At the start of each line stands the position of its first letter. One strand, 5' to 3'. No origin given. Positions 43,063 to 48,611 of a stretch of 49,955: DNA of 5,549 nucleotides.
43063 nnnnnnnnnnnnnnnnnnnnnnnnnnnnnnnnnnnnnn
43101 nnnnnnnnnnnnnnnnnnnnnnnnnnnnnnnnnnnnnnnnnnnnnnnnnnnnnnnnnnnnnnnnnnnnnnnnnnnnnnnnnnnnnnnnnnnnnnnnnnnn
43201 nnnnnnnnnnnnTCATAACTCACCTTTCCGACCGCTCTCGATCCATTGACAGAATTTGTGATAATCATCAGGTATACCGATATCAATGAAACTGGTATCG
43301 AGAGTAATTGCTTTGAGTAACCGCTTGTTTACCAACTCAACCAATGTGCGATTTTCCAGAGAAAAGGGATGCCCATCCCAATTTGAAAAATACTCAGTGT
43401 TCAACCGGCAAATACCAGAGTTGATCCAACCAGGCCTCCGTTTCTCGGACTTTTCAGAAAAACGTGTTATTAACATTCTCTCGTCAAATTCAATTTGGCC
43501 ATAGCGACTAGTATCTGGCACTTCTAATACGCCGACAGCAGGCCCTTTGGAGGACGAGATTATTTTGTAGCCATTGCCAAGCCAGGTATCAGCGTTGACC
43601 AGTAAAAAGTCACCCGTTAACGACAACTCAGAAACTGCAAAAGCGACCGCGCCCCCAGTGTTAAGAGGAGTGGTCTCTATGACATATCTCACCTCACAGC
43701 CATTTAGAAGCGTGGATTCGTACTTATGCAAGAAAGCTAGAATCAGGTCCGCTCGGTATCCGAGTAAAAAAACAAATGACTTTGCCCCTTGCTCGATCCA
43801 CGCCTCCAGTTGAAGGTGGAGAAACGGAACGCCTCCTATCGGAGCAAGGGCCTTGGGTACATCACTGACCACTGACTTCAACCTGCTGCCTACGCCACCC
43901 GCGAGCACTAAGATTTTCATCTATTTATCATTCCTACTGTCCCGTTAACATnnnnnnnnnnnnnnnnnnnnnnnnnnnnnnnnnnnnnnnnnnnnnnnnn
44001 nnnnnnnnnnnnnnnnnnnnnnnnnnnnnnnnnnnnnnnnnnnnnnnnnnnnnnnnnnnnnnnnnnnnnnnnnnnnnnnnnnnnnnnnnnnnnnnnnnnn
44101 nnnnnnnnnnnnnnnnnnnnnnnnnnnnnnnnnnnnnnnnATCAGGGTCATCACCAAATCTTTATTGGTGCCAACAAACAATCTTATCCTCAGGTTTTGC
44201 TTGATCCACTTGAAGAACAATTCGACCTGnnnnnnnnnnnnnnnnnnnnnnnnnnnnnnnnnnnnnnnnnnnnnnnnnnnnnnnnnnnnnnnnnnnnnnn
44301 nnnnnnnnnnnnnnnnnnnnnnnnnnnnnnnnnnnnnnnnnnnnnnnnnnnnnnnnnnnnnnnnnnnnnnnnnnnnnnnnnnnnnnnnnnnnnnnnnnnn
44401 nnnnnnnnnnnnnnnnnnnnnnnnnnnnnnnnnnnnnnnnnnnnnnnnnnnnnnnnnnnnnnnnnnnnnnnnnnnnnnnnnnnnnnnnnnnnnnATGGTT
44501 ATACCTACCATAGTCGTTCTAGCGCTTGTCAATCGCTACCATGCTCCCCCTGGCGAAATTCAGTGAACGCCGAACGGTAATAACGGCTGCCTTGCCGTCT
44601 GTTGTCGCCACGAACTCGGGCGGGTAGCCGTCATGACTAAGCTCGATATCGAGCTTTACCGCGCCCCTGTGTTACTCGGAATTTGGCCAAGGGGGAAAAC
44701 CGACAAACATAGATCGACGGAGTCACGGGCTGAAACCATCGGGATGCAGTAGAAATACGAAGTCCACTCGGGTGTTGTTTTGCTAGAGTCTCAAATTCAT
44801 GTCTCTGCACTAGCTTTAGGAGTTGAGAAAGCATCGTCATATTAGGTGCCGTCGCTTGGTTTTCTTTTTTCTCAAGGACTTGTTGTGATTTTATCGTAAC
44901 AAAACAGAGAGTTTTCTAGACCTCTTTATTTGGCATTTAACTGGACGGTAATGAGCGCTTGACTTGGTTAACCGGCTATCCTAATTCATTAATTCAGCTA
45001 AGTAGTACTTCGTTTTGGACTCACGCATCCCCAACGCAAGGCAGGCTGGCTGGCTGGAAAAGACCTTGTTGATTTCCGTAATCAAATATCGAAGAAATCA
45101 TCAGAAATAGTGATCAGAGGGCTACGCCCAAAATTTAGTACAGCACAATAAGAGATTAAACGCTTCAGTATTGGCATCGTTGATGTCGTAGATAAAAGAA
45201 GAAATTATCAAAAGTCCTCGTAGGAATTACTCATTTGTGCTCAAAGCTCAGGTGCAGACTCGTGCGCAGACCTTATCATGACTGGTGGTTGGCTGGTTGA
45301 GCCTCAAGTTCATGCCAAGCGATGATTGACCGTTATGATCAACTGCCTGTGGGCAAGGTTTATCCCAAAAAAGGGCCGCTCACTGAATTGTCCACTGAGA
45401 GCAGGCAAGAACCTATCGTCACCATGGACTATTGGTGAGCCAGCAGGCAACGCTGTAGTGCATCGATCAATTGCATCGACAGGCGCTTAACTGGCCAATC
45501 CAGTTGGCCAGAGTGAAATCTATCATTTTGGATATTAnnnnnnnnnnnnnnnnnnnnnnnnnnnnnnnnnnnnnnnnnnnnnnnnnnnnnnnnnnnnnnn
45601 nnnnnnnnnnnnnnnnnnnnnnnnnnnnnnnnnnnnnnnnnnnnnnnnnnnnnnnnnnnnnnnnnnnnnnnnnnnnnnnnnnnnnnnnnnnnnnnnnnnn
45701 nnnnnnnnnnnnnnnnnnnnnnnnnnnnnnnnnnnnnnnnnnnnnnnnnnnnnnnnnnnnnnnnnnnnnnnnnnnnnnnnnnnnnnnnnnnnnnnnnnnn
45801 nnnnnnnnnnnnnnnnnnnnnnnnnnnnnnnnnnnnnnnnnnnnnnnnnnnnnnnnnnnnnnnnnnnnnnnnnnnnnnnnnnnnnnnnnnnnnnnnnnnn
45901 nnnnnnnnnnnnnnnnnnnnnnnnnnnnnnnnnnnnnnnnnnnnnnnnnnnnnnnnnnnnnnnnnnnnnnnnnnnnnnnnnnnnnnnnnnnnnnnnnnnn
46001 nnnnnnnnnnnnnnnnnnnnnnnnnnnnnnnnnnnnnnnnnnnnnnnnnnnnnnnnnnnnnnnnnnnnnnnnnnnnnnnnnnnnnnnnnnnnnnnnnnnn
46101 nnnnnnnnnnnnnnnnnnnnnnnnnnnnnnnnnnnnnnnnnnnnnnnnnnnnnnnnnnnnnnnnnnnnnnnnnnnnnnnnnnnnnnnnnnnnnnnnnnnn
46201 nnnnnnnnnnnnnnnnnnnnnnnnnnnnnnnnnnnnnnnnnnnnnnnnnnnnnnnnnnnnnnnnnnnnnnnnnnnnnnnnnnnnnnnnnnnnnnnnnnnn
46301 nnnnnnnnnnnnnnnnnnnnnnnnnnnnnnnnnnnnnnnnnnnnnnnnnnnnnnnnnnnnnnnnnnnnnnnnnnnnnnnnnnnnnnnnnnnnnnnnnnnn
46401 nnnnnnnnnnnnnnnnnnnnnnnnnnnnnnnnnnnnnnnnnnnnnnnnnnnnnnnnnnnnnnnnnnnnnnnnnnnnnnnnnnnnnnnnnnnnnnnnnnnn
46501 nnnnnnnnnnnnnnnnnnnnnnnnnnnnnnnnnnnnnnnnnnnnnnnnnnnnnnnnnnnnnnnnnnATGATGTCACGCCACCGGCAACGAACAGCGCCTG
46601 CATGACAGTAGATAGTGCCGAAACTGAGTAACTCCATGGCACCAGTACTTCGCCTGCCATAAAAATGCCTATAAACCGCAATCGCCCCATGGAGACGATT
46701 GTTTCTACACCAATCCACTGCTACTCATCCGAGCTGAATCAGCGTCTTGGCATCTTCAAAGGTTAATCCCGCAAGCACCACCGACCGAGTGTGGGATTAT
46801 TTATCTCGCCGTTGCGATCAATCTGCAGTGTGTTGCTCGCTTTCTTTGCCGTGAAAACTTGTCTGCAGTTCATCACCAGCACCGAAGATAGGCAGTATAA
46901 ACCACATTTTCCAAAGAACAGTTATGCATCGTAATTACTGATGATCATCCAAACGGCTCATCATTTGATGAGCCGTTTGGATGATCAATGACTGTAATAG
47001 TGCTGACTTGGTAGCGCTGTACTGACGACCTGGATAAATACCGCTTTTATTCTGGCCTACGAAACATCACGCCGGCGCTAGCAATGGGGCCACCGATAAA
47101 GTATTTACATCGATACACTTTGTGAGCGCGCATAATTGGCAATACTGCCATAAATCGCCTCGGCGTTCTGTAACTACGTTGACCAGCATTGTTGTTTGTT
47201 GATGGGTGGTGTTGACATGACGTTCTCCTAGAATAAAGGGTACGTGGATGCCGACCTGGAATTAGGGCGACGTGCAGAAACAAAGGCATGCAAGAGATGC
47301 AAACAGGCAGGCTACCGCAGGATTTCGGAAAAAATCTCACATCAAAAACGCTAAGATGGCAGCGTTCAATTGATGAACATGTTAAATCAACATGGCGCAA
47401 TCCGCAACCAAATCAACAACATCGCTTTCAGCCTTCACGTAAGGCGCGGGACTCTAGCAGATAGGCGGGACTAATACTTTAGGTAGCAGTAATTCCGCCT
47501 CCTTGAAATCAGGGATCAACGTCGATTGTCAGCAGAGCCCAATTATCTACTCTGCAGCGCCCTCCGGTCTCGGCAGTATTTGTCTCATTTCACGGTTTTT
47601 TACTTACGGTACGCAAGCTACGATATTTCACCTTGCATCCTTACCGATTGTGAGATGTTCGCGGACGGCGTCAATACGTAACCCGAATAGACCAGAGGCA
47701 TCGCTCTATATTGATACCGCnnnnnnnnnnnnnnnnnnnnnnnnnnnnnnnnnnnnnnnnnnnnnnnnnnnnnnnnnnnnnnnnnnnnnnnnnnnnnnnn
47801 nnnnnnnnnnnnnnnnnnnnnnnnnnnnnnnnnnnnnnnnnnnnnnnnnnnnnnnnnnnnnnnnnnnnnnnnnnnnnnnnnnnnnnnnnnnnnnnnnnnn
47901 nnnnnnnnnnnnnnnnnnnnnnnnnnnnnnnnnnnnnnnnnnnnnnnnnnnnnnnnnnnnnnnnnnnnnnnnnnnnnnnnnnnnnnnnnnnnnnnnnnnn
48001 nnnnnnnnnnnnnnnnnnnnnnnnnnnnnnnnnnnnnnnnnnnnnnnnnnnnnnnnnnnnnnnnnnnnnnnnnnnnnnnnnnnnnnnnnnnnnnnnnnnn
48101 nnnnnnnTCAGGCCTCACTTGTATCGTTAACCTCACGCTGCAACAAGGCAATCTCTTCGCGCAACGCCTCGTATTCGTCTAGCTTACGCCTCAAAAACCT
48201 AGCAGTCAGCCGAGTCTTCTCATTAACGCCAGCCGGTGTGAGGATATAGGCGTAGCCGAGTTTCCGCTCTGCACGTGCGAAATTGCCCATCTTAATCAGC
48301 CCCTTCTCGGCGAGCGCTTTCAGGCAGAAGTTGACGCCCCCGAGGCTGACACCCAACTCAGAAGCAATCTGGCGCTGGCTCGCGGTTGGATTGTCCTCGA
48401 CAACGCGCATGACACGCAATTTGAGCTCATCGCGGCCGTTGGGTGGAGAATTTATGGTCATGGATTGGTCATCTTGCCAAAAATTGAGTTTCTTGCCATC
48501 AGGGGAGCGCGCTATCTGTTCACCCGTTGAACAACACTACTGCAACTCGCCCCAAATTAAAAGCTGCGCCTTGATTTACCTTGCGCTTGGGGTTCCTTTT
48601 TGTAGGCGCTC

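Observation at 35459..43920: Module A: ulosonic-acid synthase and CMP-activation core wired to heptose-type genes, a candidate undescribed pathway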

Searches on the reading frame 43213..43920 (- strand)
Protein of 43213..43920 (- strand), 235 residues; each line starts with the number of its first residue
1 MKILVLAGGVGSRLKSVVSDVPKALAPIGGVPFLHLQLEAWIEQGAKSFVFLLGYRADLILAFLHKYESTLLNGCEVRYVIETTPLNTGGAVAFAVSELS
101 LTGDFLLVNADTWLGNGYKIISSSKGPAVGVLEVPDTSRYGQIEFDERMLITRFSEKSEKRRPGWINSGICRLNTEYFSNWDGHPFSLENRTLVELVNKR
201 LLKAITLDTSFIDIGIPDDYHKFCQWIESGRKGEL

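Call 4: search_protein_families(library=pfam, proteins=[window:43213-43920:-], max_evalue=0.001)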
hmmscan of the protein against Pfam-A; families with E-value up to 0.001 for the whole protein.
window:43213-43920:- (235 aa): 2 families
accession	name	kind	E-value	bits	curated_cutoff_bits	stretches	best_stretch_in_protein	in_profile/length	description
PF00483.29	NTP_transferase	-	2.9e-18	66.8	21.2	1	4-221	3-236/245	Nucleotidyl transferase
PF12804.13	NTP_transf_3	-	1.7e-07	32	27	1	4-112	2-96/160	MobA-like NTP transferase domain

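Call 5: search_protein_families(library=ncbifam, proteins=[window:43213-43920:-], max_evalue=0.001)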
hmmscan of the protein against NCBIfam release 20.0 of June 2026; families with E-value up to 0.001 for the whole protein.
window:43213-43920:- (235 aa): 25 families
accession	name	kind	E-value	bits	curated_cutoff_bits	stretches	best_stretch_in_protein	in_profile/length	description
NF049965.1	GlMnHpPGnyltfHddC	equivalog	1.2e-37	129.7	300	1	1-225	1-219/221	D-glycero-D-manno-heptose 1-phosphate guanosyltransferase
TIGR03992.1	Arch_glmU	subfamily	2.1e-26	92.7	292.1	1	1-222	1-222/393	bifunctional sugar-1-phosphate nucleotidylyltransferase/acetyltransferase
NF052502.1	man1P_GTase_Rv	exception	7.5e-22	77.7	440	1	3-222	3-225/352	mannose-1-phosphate guanylyltransferase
NF041313.1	UDPGP_AglF_Halo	equivalog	8.4e-16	58.1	400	1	1-221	1-228/234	UTP--glucose-1-phosphate uridylyltransferase AglF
NF041173.1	Sug_nt_acttase_Thmprot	equivalog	4.1e-15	55.6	600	1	1-219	1-219/405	bifunctional sugar-1-phosphate nucleotidylyltransferase/acetyltransferase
NF045761.1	NAMPUrTaseMurU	equivalog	4.6e-15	56.1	250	1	1-218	1-218/226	N-acetylmuramate alpha-1-phosphate uridylyltransferase MurU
TIGR02623.1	G1P_cyt_trans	equivalog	3e-14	53.1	300.25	2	1-68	1-68/255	glucose-1-phosphate cytidylyltransferase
TIGR01173.1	glmU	equivalog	3.2e-12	46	366.85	1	1-181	1-180/452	bifunctional UDP-N-acetylglucosamine diphosphorylase/glucosamine-1-phosphate N-acetyltransferase GlmU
NF010935.0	PRK14355.1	equivalog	2e-09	36.6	718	1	3-114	6-108/459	bifunctional UDP-N-acetylglucosamine diphosphorylase/glucosamine-1-phosphate N-acetyltransferase GlmU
NF010932.0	PRK14352.1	equivalog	2.2e-09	36.5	611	1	3-157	9-163/488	bifunctional UDP-N-acetylglucosamine diphosphorylase/glucosamine-1-phosphate N-acetyltransferase GlmU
NF010933.0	PRK14353.1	equivalog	4.4e-09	35.5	505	1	3-178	8-184/453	bifunctional UDP-N-acetylglucosamine diphosphorylase/glucosamine-1-phosphate N-acetyltransferase GlmU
NF010936.0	PRK14356.1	equivalog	1.8e-07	30.5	666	1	4-174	9-180/456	bifunctional UDP-N-acetylglucosamine diphosphorylase/glucosamine-1-phosphate N-acetyltransferase GlmU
TIGR01207.1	rmlA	equivalog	2.4e-07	30.2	360.65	1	4-170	3-172/286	glucose-1-phosphate thymidylyltransferase RfbA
TIGR01208.1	rmlA_long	equivalog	7.6e-07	28.3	320.25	1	2-160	1-161/353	glucose-1-phosphate thymidylyltransferase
NF010940.0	PRK14360.1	equivalog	2e-06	26.7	602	1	3-171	4-174/452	bifunctional UDP-N-acetylglucosamine diphosphorylase/glucosamine-1-phosphate N-acetyltransferase GlmU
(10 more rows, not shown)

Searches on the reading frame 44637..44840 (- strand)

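Call 99: search_protein_families(library=pfam, proteins=[window:44637-44840:-], max_evalue=0.01)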
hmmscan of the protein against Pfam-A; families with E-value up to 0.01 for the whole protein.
window:44637-44840:- (67 aa): 1 family
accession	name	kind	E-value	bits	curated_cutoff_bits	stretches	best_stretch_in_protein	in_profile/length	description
PF14294.11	DUF4372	-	3.3e-05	24.4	25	1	2-38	4-40/74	Domain of unknown function (DUF4372)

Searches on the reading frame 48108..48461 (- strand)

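Call 99: search_protein_families(library=pfam, proteins=[window:48108-48461:-], max_evalue=0.01)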
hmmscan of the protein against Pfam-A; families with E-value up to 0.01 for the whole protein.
window:48108-48461:- (117 aa): 7 families
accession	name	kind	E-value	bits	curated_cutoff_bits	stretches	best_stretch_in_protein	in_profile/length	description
PF13412.12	HTH_24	-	1.4e-12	47.4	21.9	1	10-57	1-48/48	Winged helix-turn-helix DNA-binding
PF12802.13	MarR_2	-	5.5e-06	26.9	27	1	15-57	8-51/61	MarR family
PF01047.28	MarR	-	0.00027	21.2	24.6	1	15-57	6-48/59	MarR family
PF13545.12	HTH_Crp_2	-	0.00076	19.8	27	1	26-58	22-55/70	Crp-like helix-turn-helix domain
PF05732.17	RepL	-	0.0011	19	20.3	1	27-58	76-107/164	Firmicute plasmid replication protein (RepL)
PF24270.1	HTH_Cmi2_C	-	0.0023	18.6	27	0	12-57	75-119/125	Cmi2, C-terminal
PF01726.22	LexA_DNA_bind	-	0.0068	16.6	23.7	0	28-59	27-59/65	LexA DNA binding domain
